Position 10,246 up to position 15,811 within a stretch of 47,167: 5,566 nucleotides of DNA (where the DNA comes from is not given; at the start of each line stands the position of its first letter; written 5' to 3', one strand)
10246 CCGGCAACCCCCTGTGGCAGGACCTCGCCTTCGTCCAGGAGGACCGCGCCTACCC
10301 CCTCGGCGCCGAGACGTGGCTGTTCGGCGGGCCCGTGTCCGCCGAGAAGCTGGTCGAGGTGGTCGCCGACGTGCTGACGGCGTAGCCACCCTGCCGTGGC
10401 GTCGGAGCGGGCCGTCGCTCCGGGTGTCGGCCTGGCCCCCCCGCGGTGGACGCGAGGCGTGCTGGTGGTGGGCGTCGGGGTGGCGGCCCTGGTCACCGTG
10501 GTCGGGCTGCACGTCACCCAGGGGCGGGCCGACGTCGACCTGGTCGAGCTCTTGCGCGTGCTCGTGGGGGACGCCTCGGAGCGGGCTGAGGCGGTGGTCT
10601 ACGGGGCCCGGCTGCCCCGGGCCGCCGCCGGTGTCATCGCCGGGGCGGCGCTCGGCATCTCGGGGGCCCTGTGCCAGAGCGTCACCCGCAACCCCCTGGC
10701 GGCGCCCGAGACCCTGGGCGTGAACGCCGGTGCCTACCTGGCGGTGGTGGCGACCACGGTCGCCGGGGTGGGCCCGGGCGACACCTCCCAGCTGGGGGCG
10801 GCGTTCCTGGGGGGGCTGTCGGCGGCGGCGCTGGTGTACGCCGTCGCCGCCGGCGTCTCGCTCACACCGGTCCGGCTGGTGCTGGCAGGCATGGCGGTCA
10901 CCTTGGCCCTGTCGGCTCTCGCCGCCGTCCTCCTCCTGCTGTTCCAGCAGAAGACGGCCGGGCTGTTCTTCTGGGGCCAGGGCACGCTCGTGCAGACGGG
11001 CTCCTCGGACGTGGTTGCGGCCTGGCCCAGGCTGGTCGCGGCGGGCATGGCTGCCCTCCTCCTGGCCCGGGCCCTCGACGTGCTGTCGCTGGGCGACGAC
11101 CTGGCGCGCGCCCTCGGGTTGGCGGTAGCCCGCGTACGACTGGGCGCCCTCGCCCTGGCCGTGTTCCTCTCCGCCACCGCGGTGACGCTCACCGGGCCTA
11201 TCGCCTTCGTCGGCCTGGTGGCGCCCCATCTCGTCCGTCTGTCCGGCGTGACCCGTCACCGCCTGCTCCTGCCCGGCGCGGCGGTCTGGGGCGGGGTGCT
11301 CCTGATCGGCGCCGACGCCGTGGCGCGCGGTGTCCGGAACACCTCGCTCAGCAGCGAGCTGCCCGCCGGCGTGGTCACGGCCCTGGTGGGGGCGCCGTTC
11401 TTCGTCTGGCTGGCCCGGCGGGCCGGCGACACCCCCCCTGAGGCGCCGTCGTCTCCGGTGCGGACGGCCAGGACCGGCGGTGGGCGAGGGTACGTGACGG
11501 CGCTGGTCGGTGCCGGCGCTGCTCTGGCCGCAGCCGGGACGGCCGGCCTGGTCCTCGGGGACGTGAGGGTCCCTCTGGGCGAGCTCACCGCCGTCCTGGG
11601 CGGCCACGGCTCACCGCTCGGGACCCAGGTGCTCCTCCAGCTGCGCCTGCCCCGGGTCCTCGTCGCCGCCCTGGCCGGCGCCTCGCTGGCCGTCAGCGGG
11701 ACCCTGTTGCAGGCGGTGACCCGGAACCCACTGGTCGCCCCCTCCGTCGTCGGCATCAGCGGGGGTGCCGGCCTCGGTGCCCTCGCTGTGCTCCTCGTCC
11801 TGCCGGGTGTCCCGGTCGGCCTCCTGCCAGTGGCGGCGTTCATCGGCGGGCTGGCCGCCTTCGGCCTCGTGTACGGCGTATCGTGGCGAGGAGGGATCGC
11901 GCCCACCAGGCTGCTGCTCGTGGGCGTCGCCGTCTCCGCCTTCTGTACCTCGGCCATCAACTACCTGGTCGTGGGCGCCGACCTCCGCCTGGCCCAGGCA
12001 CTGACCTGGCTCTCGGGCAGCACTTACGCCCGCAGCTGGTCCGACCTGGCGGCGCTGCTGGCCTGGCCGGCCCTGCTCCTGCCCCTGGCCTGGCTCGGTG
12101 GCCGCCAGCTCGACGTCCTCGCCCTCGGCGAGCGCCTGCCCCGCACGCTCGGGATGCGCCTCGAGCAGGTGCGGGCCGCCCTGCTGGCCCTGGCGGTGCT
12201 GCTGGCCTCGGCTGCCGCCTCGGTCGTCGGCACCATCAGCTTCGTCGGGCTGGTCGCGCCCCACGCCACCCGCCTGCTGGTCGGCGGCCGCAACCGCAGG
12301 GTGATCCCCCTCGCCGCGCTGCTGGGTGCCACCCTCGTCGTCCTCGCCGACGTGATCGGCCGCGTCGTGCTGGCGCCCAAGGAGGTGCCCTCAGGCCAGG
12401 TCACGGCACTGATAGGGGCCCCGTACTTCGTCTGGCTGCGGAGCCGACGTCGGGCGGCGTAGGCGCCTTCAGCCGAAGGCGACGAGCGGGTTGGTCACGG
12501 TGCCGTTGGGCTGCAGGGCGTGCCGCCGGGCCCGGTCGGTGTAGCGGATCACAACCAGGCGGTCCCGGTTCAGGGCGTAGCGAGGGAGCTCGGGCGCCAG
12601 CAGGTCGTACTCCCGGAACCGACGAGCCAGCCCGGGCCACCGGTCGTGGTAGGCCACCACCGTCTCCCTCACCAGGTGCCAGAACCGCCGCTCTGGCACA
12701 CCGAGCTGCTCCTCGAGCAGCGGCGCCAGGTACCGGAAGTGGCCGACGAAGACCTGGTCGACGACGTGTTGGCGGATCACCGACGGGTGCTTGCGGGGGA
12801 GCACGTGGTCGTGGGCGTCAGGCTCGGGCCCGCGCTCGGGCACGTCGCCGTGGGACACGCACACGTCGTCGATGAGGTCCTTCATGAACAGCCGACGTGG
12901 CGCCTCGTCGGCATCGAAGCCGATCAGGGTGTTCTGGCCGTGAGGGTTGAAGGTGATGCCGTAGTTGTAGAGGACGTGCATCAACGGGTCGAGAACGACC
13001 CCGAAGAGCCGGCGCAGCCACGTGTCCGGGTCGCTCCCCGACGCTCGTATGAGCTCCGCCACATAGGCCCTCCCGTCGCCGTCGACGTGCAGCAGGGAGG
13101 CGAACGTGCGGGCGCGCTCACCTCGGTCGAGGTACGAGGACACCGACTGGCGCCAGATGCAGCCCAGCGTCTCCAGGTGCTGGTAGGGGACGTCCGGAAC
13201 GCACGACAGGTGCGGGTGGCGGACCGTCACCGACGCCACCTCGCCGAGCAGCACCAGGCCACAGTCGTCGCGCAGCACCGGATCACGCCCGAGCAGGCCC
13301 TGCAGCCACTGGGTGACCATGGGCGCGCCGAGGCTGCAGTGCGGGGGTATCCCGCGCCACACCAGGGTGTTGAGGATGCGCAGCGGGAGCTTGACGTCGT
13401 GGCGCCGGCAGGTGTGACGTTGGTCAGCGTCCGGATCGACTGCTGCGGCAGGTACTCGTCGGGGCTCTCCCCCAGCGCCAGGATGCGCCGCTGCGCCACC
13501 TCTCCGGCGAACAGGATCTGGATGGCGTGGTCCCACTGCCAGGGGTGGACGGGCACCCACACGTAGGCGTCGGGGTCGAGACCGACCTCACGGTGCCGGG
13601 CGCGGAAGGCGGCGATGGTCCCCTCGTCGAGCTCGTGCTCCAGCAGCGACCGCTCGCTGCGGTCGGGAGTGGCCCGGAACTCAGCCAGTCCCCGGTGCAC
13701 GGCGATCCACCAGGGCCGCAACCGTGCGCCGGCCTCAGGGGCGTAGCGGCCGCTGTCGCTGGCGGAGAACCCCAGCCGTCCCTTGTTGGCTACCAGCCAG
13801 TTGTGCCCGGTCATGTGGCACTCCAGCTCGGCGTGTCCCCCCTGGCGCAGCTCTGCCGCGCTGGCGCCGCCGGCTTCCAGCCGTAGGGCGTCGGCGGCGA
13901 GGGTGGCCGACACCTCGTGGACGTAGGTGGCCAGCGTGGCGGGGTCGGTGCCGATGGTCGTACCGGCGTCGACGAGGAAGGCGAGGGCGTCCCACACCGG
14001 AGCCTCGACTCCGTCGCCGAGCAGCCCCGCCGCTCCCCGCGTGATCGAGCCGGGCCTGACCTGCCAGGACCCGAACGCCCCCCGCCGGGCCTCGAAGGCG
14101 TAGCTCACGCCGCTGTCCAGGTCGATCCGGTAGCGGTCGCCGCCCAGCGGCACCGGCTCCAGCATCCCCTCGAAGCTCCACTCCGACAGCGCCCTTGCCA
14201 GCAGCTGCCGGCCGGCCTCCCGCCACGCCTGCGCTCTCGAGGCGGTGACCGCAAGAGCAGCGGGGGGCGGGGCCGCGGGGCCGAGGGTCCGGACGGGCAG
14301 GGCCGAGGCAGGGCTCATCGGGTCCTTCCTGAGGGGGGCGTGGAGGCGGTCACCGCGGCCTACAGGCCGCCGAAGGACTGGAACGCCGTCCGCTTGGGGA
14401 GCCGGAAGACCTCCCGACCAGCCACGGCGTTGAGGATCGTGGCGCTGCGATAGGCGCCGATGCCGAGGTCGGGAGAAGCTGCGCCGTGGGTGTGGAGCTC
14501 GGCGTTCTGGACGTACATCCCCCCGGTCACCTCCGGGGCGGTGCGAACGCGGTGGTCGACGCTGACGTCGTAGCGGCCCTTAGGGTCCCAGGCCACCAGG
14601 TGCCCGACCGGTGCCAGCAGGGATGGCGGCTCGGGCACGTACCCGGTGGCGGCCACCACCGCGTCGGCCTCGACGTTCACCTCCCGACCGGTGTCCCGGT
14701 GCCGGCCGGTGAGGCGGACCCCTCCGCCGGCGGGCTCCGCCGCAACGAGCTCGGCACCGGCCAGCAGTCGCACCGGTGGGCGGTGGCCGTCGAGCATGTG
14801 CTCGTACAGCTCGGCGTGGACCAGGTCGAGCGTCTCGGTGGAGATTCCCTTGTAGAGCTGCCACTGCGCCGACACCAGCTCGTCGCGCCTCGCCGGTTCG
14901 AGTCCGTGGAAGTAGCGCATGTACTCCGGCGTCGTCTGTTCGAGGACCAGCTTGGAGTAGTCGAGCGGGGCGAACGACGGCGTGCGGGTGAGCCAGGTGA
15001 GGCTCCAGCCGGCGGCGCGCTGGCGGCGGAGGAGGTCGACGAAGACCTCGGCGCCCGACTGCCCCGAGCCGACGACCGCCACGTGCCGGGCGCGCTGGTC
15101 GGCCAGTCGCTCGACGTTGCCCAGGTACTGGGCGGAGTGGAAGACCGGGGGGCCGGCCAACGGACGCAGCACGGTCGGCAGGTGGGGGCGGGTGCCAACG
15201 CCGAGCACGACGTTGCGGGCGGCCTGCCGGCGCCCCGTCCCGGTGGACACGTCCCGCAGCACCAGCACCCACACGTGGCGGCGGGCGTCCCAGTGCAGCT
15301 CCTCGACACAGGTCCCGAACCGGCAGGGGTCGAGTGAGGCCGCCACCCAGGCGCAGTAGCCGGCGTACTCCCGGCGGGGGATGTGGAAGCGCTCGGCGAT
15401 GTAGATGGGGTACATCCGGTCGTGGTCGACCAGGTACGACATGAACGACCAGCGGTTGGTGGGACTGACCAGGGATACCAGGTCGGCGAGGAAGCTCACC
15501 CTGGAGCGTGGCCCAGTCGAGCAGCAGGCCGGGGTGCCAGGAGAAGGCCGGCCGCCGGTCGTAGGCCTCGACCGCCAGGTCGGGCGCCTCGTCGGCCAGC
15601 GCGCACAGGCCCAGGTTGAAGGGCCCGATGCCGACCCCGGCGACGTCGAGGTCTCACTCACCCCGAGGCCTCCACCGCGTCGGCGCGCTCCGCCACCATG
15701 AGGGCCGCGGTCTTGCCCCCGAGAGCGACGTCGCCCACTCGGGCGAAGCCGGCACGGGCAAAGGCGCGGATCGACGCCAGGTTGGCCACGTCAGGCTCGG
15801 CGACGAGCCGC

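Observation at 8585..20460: Reading-frame disruptions confined to the siderophore locus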

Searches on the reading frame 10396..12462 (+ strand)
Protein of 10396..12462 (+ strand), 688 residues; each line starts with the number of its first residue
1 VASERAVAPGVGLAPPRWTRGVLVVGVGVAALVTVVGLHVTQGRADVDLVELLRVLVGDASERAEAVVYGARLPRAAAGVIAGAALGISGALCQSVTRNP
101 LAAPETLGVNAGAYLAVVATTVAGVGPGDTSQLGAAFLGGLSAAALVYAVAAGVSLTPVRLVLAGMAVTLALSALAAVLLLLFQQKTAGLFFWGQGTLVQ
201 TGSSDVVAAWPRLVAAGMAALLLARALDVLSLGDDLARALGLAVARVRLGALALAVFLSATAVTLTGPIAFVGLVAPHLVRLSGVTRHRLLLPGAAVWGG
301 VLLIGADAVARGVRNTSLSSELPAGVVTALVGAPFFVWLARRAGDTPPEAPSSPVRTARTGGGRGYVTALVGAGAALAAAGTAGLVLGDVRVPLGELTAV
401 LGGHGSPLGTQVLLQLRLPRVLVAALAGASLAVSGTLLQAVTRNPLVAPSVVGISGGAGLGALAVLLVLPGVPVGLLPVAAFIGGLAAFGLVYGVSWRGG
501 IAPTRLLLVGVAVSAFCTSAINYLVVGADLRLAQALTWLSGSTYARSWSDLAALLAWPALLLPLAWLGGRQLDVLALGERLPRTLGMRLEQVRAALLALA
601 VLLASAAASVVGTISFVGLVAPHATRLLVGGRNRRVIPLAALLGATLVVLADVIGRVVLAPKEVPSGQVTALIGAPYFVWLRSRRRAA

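Call 20: search_protein_families(library=pfam, proteins=[window:10396-12462:+], max_evalue=0.001)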
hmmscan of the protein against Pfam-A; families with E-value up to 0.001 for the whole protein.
window:10396-12462:+ (688 aa): 1 family
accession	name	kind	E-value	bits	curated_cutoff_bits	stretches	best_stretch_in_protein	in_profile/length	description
PF01032.23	FecCD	-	6.8e-167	554.6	26.5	2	377-682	2-309/311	FecCD transport family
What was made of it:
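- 10396..12462 (+): Fused FhuB-like permease (two FecCD domains, 688 aa). Intact in the window. Broken in the sister contig by +1 at window 10769 and -1 at 11426. Pfam FecCD x2 (call 20).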

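Call 51: search_protein_families(library=ncbifam, proteins=[window:10396-12462:+], max_evalue=0.00001)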
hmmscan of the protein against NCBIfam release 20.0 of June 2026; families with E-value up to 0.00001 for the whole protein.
window:10396-12462:+ (688 aa): 16 families
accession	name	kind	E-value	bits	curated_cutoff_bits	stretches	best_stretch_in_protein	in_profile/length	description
NF007871.0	PRK10577.2-2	equivalog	2.3e-197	657.7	899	1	21-684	11-675/679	Fe(3+)-hydroxamate ABC transporter permease FhuB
NF007867.0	PRK10577.1-3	subfamily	7.1e-196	652.7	849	1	22-687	37-707/710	Fe(3+)-hydroxamate ABC transporter permease FhuB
NF007873.0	PRK10577.2-4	equivalog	5.8e-194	646.5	1012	1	59-682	23-640/646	Fe(3+)-hydroxamate ABC transporter permease FhuB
NF007870.0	PRK10577.2-1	equivalog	7.6e-150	500.7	1355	1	20-682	9-670/678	Fe(3+)-hydroxamate ABC transporter permease FhuB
NF007866.0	PRK10577.1-2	equivalog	6.3e-144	480.8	554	1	30-686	18-664/666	Fe(3+)-hydroxamate ABC transporter permease FhuB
NF007299.0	PRK09777.1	equivalog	6.4e-128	426.5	406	2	376-685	12-317/318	Fe(3+) dicitrate ABC transporter permease subunit FecD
NF007872.0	PRK10577.2-3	equivalog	6.9e-127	424.6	727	1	25-687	19-671/676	Fe(3+)-hydroxamate ABC transporter permease FhuB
NF008407.0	PRK11228.1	equivalog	7.7e-117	389.9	396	2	397-685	38-329/330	iron-dicitrate ABC transporter permease FecC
NF007868.0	PRK10577.1-5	equivalog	2.6e-114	383.1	943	1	52-684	41-663/666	Fe(3+)-hydroxamate ABC transporter permease FhuB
NF007081.0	PRK09535.1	equivalog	1.9e-106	356.5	461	2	410-685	88-361/366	vitamin B12 ABC transporter permease BtuC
TIGR03869.1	F420-0_ABCperm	hypoth_equivalog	1.2e-102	343.6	437.35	2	372-687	8-323/325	putative F420-0 ABC transporter permease subunit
NF007869.0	PRK10577.1-6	equivalog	5.6e-102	342.3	954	1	26-681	33-690/703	Fe(3+)-hydroxamate ABC transporter permease FhuB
NF003001.0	PRK03784.1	equivalog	4.8e-101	338.2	334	2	407-686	49-329/332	vitamin B12 ABC transporter permease BtuC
NF007865.0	PRK10577.1-1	equivalog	2.2e-98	330.4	1107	1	65-682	51-655/660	Fe(3+)-hydroxamate ABC transporter permease FhuB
NF007760.0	PRK10441.1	equivalog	4.5e-92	308.7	428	2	19-343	8-329/335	Fe(3+)-siderophore ABC transporter permease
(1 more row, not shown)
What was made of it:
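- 10396..12462 (+): NCBIfam FhuB matched over residues 21-684 (call 51).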

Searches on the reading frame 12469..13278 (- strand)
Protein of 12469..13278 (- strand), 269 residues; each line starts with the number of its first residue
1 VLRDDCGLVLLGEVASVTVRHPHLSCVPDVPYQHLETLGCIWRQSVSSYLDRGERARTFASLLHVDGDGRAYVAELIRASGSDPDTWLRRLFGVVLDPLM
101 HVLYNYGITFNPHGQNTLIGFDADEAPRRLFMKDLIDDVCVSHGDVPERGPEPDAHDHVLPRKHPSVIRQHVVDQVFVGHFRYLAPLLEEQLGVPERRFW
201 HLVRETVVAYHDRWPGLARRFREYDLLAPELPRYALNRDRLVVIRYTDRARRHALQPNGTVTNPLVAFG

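Call 42: find_encoding_contigs(protein=window:12469-13278:-, flank=10000, max_places=10)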
Protein window:12469-13278:- (269 aa): 1 contig read that carries it; 1 place shown.
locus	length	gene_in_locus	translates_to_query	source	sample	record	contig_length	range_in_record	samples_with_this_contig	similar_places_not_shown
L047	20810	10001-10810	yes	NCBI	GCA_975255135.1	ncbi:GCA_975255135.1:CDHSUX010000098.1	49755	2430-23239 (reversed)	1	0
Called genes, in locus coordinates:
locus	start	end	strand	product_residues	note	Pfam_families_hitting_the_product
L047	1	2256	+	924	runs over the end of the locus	PF01381:HTH_3, PF13560:HTH_31, PF00931:NB-ARC (weak), PF13401:AAA_22, PF13424:TPR_12 (faint)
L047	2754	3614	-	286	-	PF07690:MFS_1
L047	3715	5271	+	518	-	PF00282:Pyridoxal_deC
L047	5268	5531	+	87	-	-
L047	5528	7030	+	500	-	PF04183:IucA_IucC, PF06276:FhuF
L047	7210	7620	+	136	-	PF00583:Acetyltransf_1 (weak), PF13523:Acetyltransf_8, PF13302:Acetyltransf_3 (weak)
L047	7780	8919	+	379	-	PF13434:Lys_Orn_oxgnase, PF07992:Pyr_redox_2 (faint)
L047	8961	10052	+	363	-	PF04183:IucA_IucC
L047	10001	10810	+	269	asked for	PF04183:IucA_IucC, PF06276:FhuF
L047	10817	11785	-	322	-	PF01032:FecCD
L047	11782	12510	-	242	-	PF01032:FecCD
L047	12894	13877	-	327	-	PF01497:Peripla_BP_2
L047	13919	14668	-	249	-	PF00005:ABC_tran, PF02463:SMC_N (faint), PF13555:AAA_29 (weak), PF13304:AAA_21 (weak)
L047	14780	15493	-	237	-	PF13185:GAF_2, PF01590:GAF, PF03861:ANTAR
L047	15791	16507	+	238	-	PF13545:HTH_Crp_2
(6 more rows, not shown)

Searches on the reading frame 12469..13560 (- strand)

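Call 5: search_protein_families(library=pfam, proteins=[window:12469-13560:-], max_evalue=0.01)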
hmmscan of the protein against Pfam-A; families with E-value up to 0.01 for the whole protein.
window:12469-13560:- (363 aa): 2 families
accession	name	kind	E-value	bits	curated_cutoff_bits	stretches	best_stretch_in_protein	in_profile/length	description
PF06276.17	FhuF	-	9.5e-38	130.6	25.2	1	180-339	2-157/161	Ferric iron reductase FhuF-like transporter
PF04183.18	IucA_IucC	-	3.9e-23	82.7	25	1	52-158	145-239/239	IucA / IucC family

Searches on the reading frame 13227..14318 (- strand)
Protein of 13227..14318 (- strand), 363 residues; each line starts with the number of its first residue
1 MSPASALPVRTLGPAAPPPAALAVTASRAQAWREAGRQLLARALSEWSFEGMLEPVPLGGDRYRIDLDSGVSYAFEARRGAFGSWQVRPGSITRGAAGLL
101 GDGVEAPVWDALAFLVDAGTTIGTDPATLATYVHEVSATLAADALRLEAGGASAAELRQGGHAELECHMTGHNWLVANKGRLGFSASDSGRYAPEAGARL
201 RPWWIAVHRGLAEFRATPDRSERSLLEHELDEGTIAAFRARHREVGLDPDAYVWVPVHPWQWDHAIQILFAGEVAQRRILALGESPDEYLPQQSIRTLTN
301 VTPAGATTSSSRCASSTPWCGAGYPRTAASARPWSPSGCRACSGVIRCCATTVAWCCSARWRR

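Call 5: search_protein_families(library=pfam, proteins=[window:13227-14318:-], max_evalue=0.01)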
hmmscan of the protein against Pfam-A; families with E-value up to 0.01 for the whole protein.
window:13227-14318:- (363 aa): 1 family
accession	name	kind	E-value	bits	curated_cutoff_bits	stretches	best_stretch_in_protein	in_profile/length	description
PF04183.18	IucA_IucC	-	7.8e-45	153.7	25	1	163-303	3-143/239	IucA / IucC family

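Call 34: find_encoding_contigs(protein=window:13227-14318:-, flank=10000, max_places=6)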
Protein window:13227-14318:- (363 aa): no gene with exactly this product is on record in the collection.

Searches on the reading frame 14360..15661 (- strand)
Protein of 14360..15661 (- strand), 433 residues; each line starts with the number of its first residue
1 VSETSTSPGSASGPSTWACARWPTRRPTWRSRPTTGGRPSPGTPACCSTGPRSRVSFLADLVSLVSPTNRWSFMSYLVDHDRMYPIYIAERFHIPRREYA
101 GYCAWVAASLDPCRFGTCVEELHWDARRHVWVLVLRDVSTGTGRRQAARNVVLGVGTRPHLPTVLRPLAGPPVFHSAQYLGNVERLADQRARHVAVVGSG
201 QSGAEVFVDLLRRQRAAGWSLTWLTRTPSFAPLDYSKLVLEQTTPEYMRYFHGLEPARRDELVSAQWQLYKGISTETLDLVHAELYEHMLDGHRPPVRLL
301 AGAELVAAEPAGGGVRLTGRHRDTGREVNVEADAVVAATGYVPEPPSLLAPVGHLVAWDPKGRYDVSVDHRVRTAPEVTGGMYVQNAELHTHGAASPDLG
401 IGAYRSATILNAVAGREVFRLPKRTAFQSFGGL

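Call 5: search_protein_families(library=pfam, proteins=[window:14360-15661:-], max_evalue=0.01)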
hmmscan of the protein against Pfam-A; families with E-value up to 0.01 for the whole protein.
window:14360-15661:- (433 aa): 4 families
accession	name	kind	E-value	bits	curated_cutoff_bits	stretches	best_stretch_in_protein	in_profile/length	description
PF13434.12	Lys_Orn_oxgnase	-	6e-82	275.9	21.3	1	55-341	53-337/339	L-lysine 6-monooxygenase/L-ornithine 5-monooxygenase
PF07992.20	Pyr_redox_2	-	1e-08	35.4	26.1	1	134-210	86-161/291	Pyridine nucleotide-disulphide oxidoreductase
PF13454.12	NAD_binding_9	-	0.0007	20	21.8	0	89-157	85-154/155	FAD-NAD(P)-binding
PF13738.12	Pyr_redox_3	-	0.003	17.3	30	0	69-230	53-199/305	Pyridine nucleotide-disulphide oxidoreductase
